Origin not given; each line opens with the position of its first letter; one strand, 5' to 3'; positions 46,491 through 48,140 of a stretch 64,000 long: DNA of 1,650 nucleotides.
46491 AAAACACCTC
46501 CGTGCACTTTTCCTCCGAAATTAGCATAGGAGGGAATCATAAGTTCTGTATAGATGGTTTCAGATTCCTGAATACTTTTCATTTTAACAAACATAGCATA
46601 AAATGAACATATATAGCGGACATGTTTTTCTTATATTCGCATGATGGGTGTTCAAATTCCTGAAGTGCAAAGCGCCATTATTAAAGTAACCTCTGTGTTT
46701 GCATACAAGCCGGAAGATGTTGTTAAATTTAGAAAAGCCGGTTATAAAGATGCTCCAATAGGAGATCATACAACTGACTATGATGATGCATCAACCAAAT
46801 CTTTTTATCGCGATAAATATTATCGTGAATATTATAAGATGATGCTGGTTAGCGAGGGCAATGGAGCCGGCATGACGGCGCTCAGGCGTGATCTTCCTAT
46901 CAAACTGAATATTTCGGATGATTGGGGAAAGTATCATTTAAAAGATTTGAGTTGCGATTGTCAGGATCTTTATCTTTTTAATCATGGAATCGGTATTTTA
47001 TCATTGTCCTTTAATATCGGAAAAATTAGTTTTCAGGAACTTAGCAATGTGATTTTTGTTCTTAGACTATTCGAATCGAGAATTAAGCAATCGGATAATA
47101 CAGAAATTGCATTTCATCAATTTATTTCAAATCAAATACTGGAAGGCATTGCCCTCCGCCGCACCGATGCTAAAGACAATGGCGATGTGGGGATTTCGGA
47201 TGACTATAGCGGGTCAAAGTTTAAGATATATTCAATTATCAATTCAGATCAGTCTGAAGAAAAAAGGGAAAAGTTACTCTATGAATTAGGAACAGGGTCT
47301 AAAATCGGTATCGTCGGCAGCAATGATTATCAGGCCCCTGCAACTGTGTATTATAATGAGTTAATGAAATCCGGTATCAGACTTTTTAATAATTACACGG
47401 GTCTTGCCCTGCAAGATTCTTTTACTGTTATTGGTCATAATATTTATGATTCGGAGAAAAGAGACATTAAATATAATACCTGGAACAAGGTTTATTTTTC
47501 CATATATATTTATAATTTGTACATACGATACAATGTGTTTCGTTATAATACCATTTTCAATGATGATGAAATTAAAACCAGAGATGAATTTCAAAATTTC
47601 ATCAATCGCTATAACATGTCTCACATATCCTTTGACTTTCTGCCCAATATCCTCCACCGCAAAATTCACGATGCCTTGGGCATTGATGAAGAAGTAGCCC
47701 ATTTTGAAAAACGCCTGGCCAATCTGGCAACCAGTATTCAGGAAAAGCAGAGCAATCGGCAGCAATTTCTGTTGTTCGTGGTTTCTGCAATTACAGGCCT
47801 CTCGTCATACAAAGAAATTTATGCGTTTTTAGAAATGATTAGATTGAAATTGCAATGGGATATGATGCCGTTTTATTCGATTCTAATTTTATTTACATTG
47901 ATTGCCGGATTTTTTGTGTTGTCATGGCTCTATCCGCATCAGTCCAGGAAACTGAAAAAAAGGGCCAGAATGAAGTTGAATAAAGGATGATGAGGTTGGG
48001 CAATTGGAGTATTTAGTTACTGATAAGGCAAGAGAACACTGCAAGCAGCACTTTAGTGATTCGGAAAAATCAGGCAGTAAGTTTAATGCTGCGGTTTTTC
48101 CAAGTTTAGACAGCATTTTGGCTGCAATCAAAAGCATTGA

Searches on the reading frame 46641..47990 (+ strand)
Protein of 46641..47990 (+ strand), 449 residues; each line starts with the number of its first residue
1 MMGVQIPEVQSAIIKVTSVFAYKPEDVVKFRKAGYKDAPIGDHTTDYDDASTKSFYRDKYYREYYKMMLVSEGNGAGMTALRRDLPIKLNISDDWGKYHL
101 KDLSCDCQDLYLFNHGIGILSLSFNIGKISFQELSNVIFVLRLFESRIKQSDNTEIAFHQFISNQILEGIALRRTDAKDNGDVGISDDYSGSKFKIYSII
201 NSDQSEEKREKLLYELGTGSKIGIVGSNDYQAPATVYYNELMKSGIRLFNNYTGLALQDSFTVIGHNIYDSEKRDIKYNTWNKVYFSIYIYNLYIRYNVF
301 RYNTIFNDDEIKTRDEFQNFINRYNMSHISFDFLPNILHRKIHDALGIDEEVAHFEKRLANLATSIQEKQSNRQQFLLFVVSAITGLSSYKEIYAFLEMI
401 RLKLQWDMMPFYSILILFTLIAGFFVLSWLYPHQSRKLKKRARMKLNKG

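Call 3: search_protein_families(library=pfam, proteins=[window:46641-47990:+], max_evalue=0.01)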
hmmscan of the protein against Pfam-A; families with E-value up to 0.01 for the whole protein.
window:46641-47990:+ (449 aa): 0 families

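Call 4: search_protein_families(library=padloc, proteins=[window:46641-47990:+], max_evalue=0.01)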
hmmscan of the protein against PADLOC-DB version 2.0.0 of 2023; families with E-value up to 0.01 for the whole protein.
window:46641-47990:+ (449 aa): 2 families
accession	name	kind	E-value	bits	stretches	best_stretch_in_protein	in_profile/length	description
PDLC01043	CorA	-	5.9e-05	19.9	1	258-387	261-397/457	CorA-like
PDLC01174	CorA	-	0.00041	17.4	1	314-422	325-433/446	CorA-like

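Call 5: search_protein_families(library=ncbifam, proteins=[window:46641-47990:+], max_evalue=0.01)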
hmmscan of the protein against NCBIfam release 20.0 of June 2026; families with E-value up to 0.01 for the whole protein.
window:46641-47990:+ (449 aa): 0 families

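Call 53: find_homologous_proteins(query=window:46641-47990:+, max_evalue=0.001)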
Query window:46641-47990:+ (449 aa): 131 proteins with E <= 0.001 among 3835 candidates; the best 120 are listed.
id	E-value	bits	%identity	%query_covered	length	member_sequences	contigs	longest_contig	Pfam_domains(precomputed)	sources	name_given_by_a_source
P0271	9.1e-298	1005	100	100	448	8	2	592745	-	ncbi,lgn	ncbi:MAG: hypothetical protein ACK5FT_02185 [Sphingomonadales bacterium]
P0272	7.1e-243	824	81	100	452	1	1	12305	-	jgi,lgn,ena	-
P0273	3.7e-156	538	65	85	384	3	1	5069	-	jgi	jgi:hypothetical protein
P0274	2.1e-120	421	47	97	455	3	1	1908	-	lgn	-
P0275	1.3e-118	415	45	97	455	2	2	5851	-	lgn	-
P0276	5.2e-118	413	45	99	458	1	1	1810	-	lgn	-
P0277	6.5e-118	412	44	96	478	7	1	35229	-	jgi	jgi:hypothetical protein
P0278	1.8e-116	408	45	97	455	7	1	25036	-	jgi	-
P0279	4.4e-116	406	45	98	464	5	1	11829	-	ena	-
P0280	4.6e-116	406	46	96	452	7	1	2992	-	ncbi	-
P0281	2.3e-115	404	46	98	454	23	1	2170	-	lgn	-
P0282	1.2e-114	402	45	96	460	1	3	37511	-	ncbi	-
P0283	2.3e-114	401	44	98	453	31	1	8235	-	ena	-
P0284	8.2e-114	399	44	97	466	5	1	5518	-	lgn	-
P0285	1.3e-113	398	45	98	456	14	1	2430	-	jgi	-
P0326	7.1e-87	310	38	95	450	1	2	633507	-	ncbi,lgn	-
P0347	3.7e-82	294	36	97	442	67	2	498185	-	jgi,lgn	jgi:hypothetical protein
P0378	4.7e-61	225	31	88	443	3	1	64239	-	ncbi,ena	-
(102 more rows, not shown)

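Call 54: find_encoding_contigs(protein=P0347, flank=10000, max_places=2)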
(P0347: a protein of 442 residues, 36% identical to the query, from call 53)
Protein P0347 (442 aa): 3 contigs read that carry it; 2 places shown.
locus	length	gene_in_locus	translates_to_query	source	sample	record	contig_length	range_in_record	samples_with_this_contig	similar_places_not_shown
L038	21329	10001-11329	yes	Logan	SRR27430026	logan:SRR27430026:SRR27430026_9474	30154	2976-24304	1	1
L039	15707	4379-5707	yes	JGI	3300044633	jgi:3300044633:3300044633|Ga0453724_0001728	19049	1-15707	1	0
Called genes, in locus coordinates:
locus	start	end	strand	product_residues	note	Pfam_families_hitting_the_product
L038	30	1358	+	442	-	PF01068:DNA_ligase_A_M, PF04679:DNA_ligase_A_C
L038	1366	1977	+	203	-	-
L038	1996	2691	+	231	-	-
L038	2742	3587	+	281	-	PF03167:UDG (weak)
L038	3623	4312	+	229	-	-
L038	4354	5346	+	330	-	-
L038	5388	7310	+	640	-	PF13475:DUF4116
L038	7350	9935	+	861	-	-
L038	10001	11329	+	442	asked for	-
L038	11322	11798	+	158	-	-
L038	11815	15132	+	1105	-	PF00754:F5_F8_type_C, PF22633:F5_F8_type_C_2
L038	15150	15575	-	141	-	-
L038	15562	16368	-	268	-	PF04338:DUF481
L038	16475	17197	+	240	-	PF00657:Lipase_GDSL, PF13472:Lipase_GDSL_2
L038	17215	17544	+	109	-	PF18962:Por_Secre_tail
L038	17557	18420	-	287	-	-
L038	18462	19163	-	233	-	-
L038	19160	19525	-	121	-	-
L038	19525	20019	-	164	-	-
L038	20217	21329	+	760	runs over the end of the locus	PF16561:AMPK1_CBM (faint), PF00128:Alpha-amylase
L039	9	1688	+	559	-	PF13475:DUF4116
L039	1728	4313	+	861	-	PF23598:LRR_14, PF12799:LRR_4 (weak), PF23598:LRR_14, PF13855:LRR_8, PF23598:LRR_14, PF13855:LRR_8, PF23598:LRR_14, PF23598:LRR_14, +8 more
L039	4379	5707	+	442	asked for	-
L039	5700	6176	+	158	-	-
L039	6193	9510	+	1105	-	PF00754:F5_F8_type_C, PF22633:F5_F8_type_C_2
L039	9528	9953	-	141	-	-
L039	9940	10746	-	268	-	PF04338:DUF481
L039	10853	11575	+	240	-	PF00657:Lipase_GDSL, PF13472:Lipase_GDSL_2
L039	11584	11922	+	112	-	PF18962:Por_Secre_tail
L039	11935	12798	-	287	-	-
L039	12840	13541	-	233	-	-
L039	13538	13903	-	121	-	-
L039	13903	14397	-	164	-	-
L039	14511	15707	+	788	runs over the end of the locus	PF16561:AMPK1_CBM (faint), PF00128:Alpha-amylase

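Call 55: find_encoding_contigs(protein=P0326, flank=10000, max_places=2)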
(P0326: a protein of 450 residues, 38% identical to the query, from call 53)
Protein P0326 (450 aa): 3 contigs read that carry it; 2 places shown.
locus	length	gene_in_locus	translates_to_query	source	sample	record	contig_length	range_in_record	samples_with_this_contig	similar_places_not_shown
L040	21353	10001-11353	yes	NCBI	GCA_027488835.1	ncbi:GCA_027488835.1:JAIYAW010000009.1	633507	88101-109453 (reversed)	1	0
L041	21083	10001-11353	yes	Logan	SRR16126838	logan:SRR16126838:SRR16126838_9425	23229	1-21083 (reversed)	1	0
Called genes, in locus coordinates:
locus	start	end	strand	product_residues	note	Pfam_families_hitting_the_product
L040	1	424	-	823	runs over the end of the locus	-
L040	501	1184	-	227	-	-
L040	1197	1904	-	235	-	-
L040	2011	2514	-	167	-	PF03994:DUF350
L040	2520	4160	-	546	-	-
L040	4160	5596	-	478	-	PF00691:OmpA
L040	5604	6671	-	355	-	-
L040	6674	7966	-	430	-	PF14362:DUF4407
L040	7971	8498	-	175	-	-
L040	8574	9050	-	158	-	PF03031:NIF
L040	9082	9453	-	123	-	-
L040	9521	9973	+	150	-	-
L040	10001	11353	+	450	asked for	-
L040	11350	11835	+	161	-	-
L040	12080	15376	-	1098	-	PF13424:TPR_12 (faint)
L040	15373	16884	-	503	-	PF13191:AAA_16 (weak), PF24883:NPHP3_N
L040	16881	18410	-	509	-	-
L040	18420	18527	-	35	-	-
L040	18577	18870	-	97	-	PF01809:YidD (weak)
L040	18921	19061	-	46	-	-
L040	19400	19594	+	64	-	-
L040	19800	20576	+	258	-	-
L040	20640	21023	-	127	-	-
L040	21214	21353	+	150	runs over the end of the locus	-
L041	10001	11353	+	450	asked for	-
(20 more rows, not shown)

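Call 56: find_encoding_contigs(protein=P0378, flank=10000, max_places=2)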
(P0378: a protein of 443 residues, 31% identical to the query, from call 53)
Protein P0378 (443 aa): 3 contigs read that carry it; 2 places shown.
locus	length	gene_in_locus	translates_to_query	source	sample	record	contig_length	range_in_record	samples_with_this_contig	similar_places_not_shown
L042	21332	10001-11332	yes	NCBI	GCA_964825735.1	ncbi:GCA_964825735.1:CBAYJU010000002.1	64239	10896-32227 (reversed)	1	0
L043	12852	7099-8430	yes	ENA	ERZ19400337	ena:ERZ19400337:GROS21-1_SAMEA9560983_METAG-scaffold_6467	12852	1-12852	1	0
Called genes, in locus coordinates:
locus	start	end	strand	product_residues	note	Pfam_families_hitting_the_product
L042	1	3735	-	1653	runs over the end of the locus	PF13191:AAA_16 (weak), PF24883:NPHP3_N, PF05729:NACHT, PF07719:TPR_2 (faint), PF13374:TPR_10 (faint), PF17874:TPR_MalT (weak), PF13424:TPR_12 (weak)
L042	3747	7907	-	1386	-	PF13424:TPR_12, PF13374:TPR_10 (weak), PF13424:TPR_12, PF24885:TPR_NPHP3 (weak), PF13424:TPR_12, PF24885:TPR_NPHP3, PF13424:TPR_12, PF13424:TPR_12, +13 more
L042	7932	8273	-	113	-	-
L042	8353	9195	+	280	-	-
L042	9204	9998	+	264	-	-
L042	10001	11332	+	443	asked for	-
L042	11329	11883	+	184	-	-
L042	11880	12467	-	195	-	PF04542:Sigma70_r2 (weak), PF08281:Sigma70_r4_2 (weak), PF04545:Sigma70_r4 (weak)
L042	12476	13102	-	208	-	-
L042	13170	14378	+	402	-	-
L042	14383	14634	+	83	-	-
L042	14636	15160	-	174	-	PF03994:DUF350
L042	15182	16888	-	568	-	-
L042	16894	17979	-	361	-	PF00691:OmpA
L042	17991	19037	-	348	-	PF14362:DUF4407 (weak)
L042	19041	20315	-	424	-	PF14362:DUF4407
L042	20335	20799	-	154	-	-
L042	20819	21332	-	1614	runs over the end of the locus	PF23938:DUF7273 (faint), PF13191:AAA_16 (faint), PF24883:NPHP3_N (weak), PF05729:NACHT (weak), PF07719:TPR_2 (faint), PF13374:TPR_10 (faint), PF24603:TPR_30 (faint)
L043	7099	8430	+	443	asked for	-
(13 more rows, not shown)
